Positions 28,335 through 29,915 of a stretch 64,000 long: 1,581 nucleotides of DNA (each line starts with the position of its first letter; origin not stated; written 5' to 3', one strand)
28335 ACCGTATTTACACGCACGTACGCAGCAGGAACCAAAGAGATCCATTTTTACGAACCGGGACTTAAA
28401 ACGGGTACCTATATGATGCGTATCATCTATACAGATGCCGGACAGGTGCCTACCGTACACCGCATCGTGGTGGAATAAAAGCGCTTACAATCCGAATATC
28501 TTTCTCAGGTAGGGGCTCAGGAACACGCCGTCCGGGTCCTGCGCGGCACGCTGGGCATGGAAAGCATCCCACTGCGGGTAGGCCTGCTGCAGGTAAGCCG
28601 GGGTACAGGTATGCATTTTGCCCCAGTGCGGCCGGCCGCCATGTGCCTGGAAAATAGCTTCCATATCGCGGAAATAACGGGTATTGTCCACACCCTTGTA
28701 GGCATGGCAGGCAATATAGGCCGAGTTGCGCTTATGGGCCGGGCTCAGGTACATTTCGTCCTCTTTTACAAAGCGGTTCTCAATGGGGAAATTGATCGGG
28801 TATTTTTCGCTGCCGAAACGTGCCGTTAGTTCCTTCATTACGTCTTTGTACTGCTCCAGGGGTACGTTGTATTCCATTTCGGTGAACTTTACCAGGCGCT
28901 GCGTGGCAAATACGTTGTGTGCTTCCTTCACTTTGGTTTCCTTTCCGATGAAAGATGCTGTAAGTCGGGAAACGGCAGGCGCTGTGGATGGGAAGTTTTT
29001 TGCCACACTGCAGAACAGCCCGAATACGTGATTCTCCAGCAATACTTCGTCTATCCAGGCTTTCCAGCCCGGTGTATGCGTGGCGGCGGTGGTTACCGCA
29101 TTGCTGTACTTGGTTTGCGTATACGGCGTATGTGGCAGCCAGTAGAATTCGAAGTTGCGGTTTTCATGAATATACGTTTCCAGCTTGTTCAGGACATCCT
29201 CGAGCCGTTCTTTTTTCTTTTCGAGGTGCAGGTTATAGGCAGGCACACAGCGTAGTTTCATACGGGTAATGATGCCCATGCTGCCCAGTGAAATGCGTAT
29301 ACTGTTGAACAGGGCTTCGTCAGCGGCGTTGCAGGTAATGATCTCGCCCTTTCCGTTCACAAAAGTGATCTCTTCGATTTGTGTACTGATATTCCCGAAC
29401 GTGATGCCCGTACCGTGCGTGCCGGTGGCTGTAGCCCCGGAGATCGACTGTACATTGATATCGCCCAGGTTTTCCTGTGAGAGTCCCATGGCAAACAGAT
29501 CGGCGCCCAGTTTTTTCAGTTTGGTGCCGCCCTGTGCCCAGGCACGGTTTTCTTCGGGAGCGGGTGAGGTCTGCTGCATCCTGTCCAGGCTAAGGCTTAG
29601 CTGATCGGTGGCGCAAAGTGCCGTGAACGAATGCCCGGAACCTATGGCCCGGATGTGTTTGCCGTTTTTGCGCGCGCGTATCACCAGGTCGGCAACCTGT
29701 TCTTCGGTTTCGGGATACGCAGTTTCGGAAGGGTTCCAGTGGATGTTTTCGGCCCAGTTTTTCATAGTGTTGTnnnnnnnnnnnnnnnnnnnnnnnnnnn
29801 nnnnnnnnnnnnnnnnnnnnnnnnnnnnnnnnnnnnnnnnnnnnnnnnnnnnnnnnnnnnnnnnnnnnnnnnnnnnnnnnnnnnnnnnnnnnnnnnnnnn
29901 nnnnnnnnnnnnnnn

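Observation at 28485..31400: Putative three-gene operon: secreted SnoaL/NTF2-like protein, fold-III PLP enzyme and FAD lactone-oxidase-family oxidase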

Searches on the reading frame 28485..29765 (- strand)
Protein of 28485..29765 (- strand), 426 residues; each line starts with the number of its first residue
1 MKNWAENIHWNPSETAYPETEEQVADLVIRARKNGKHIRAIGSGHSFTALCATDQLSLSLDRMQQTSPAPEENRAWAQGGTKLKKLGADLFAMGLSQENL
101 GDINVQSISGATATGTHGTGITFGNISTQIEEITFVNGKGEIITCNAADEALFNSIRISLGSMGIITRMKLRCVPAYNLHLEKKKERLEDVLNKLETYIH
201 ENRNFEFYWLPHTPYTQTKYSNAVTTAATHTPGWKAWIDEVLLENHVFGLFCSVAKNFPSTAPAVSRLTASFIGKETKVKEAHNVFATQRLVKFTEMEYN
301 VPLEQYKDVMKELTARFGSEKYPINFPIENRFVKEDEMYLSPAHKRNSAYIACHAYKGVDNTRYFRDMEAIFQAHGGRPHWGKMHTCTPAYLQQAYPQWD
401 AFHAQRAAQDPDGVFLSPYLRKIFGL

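Call 3: search_protein_families(library=pfam, proteins=[window:28485-29765:-], max_evalue=0.01)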
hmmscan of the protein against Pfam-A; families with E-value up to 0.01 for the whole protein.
window:28485-29765:- (426 aa): 2 families
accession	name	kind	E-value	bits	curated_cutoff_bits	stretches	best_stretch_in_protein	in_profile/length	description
PF04030.19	ALO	-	1.2e-73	248.5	23.1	1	170-422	2-257/258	D-arabinono-1,4-lactone oxidase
PF01565.28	FAD_binding_4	-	8.1e-24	84.3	26.4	1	15-146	4-139/139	FAD binding domain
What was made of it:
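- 28485..29765 (-): FAD-linked oxidase, SphC-like (426 aa). It has no signal peptide, carries the covalent-FAD His motif GSGHSF, and has Gly at the O2 'gatekeeper' position (NLGD). Pfam FAD_binding_4 + ALO (call 3).
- On SphC-type flavoenzyme (NCBIfam TIGR01679 bact_FAD_ox): Pfam hits at 84.3 and 248.5 bits (call 3).
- The Pfam ALO domain is present (call 3).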

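Call 4: search_protein_families(library=ncbifam, proteins=[window:28485-29765:-], max_evalue=0.01)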
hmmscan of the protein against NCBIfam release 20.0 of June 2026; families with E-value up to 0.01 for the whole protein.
window:28485-29765:- (426 aa): 6 families
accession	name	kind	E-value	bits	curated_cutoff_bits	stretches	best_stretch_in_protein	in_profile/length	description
TIGR01679.1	bact_FAD_ox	subfamily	2.7e-116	388.9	292.25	1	2-425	2-419/419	FAD-linked oxidoreductase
TIGR01678.1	FAD_lactone_ox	subfamily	1.1e-72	245.4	396.8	1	2-417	5-437/438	sugar 1,4-lactone oxidase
TIGR01677.1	pln_FAD_oxido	subfamily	2.2e-18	66.1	383.1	2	11-213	33-251/560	FAD-dependent oxidoreductase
TIGR01676.1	GLDHase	equivalog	9.9e-18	64.2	458.25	1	12-224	62-276/541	L-galactonolactone dehydrogenase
NF053785.1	DcplphribOxDprE1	equivalog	3.3e-13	49.7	500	2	294-421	321-445/449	decaprenylphosphoryl-beta-D-ribose oxidase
NF041226.1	BagK_FevA1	equivalog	0.0017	16.8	800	1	23-179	52-209/453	bagremycin/ferroverdin biosynthesis FAD-dependent oxygenase BagK/FevA1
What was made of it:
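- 28485..29765 (-): TIGR01679 at 388.9 bits against a cut-off of 292 (call 4).
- On SphC-type flavoenzyme (NCBIfam TIGR01679 bact_FAD_ox): TIGR01679 scores 388.9 bits against a cut-off of 292.25 (call 4).
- On Sugar 1,4-lactone oxidases (GULO/ALO, TIGR01678): 245.4 bits against a cut-off of 396.8 (call 4).
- Closest known: Alditol oxidase. Different: The oxidase is below the cut-off of the lactone-oxidase model TIGR01678 (call 4).
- The oxidase is below the cut-off for the sugar-1,4-lactone oxidase model TIGR01678 (245 vs 396.8 bits, call 4).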

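Call 21: search_solved_structures(query=window:28485-29765:-, max_evalue=0.001)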
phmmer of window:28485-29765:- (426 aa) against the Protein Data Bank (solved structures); distinct sequences matched with E-value up to 0.001: 20.
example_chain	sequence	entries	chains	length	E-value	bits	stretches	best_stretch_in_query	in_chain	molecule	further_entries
8ot8_A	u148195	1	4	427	1.9e-28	102.7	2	3-180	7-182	FAD-binding protein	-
2vfr_A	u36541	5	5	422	9.1e-28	100.5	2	2-180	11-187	XYLITOL OXIDASE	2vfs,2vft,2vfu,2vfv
8qnc_A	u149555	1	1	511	1.8e-25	92.9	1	3-215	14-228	L-galactono-1,4-lactone dehydrogenase: A113G variant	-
8qmy_A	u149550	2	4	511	1.2e-24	90.2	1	3-215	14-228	ancestral L-galactono-1,4-lactone dehydrogenase | L-galactono-1,4-lactone dehydrogenase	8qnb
8qnr_A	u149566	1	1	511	1.3e-24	90.1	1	3-215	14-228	L-galactono-1,4-lactone dehydrogenase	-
7sml_A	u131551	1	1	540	7.9e-16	61.2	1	13-222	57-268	L-GALACTONO-1,4-LACTONE DEHYDROGENASE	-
7a24_z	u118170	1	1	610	1.2e-15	60.5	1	15-218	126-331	GLDH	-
2exr_A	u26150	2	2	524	3.5e-05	26.1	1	100-177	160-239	Cytokinin dehydrogenase 7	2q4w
9r43_A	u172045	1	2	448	3.9e-05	25.9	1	18-179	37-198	Mitomycin radical oxidase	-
6c80_A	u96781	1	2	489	8.6e-05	24.8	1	93-178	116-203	cytokinin oxidase LuCKX1.1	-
9h8u_A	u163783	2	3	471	9.9e-05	24.6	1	11-175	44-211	FAD-linked oxidoreductase sorD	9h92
4ml8_A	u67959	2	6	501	0.00011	24.4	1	40-177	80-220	Cytokinin oxidase 2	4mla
7yav_B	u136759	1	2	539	0.00013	24.2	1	11-176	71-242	MaDA1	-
6eo5_A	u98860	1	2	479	0.00019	23.7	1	10-173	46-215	PpBBE-like 1 D396N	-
6eo4_A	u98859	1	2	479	0.00019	23.7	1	10-173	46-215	PpBBE-like 1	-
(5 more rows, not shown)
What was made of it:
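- Closest known: Alditol oxidase. Different: Sequence similarity is confined mainly to the FAD domain (E about 1e-27, call 21).
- The nearest solved structures are alditol oxidase and L-galactonolactone dehydrogenase (call 21).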

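Call 46: search_solved_structures(query=window:28485-29765:-, max_evalue=1e-20, show_alignments=5)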
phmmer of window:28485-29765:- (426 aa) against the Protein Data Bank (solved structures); distinct sequences matched with E-value up to 1e-20: 5.
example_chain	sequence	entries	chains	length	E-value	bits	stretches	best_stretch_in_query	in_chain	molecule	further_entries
8ot8_A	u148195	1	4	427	1.9e-28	102.7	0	3-180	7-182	FAD-binding protein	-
2vfr_A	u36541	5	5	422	9.1e-28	100.5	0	2-180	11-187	XYLITOL OXIDASE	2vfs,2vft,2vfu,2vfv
8qnc_A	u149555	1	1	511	1.8e-25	92.9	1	3-215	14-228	L-galactono-1,4-lactone dehydrogenase: A113G variant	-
8qmy_A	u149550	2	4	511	1.2e-24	90.2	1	3-215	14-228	ancestral L-galactono-1,4-lactone dehydrogenase | L-galactono-1,4-lactone dehydrogenase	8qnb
8qnr_A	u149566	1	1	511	1.3e-24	90.1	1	3-215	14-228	L-galactono-1,4-lactone dehydrogenase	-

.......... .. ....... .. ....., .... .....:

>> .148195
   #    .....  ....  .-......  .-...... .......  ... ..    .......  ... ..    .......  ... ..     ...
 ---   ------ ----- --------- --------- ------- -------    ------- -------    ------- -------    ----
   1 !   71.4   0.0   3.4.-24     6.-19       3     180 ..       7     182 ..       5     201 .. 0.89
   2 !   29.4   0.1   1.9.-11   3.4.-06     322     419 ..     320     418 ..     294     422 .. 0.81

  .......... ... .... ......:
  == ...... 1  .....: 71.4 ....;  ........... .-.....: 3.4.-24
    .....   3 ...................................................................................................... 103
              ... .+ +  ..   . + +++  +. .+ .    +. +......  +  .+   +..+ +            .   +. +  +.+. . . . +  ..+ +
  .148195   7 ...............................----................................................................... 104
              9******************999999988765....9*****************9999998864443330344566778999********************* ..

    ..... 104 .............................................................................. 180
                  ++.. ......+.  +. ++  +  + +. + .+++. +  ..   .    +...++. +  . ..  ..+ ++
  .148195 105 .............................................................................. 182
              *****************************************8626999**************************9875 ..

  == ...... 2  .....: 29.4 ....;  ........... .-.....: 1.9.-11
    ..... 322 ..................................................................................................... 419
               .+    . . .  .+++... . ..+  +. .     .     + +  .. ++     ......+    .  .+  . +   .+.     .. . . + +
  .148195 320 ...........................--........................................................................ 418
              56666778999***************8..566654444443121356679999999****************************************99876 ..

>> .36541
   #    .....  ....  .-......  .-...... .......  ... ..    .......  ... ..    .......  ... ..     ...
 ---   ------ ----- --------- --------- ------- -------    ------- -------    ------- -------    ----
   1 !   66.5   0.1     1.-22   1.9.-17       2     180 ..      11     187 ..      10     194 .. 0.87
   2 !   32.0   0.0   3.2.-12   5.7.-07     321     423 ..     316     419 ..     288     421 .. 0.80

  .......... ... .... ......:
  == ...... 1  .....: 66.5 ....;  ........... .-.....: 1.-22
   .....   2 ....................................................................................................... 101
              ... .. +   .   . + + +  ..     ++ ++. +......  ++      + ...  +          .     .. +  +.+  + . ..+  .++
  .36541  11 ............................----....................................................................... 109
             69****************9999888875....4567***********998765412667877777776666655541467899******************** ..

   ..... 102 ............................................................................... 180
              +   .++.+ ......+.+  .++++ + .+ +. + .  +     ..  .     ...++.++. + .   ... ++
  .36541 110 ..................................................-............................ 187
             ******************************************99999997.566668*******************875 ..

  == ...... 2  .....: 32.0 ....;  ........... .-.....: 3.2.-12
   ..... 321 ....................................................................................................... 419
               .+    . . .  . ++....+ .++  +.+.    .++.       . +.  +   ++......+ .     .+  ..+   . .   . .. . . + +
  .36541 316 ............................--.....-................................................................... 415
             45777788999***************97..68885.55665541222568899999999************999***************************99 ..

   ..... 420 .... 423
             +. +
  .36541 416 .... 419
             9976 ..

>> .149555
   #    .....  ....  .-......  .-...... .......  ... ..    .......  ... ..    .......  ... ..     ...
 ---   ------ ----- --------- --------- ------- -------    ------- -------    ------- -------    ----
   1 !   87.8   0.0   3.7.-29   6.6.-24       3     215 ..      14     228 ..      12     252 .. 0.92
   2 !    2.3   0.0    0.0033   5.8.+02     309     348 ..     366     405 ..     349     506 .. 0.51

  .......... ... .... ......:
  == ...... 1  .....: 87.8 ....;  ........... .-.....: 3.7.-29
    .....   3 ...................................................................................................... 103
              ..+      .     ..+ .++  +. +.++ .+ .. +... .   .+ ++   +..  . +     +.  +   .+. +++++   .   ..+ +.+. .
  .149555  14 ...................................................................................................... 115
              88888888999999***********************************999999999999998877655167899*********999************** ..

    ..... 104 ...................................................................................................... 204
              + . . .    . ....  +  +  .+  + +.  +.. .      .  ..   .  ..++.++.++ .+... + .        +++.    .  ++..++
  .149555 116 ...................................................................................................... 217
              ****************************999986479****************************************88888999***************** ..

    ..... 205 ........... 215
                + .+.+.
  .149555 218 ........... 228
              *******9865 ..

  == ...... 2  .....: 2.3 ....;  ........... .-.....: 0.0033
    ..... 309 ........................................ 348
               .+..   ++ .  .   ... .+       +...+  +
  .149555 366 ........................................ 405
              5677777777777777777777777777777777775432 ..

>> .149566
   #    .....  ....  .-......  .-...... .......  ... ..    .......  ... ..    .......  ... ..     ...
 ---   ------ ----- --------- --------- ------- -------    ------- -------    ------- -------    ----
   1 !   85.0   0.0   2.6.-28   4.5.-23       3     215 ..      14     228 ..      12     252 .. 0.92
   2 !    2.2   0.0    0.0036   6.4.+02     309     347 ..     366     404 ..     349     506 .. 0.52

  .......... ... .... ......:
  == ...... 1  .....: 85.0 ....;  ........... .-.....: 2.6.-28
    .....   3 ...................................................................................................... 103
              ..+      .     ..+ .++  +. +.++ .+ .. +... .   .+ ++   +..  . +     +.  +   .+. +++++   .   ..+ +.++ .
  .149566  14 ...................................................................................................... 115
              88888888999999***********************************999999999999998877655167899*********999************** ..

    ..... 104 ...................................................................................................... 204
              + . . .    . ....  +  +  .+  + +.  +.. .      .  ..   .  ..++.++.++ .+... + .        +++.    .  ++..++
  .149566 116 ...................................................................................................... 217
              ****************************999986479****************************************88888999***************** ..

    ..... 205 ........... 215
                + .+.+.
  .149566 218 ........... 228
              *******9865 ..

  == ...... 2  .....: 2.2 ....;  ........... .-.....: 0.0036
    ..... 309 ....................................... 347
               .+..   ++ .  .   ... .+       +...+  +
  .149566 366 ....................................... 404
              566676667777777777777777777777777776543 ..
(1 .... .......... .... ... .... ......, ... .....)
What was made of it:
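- Alditol oxidase has Ala at the aligned position and is still an oxidase (call 46).
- Tried and rejected: Downgraded to a hint, because alditol oxidase carries Ala at the aligned position (call 46).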
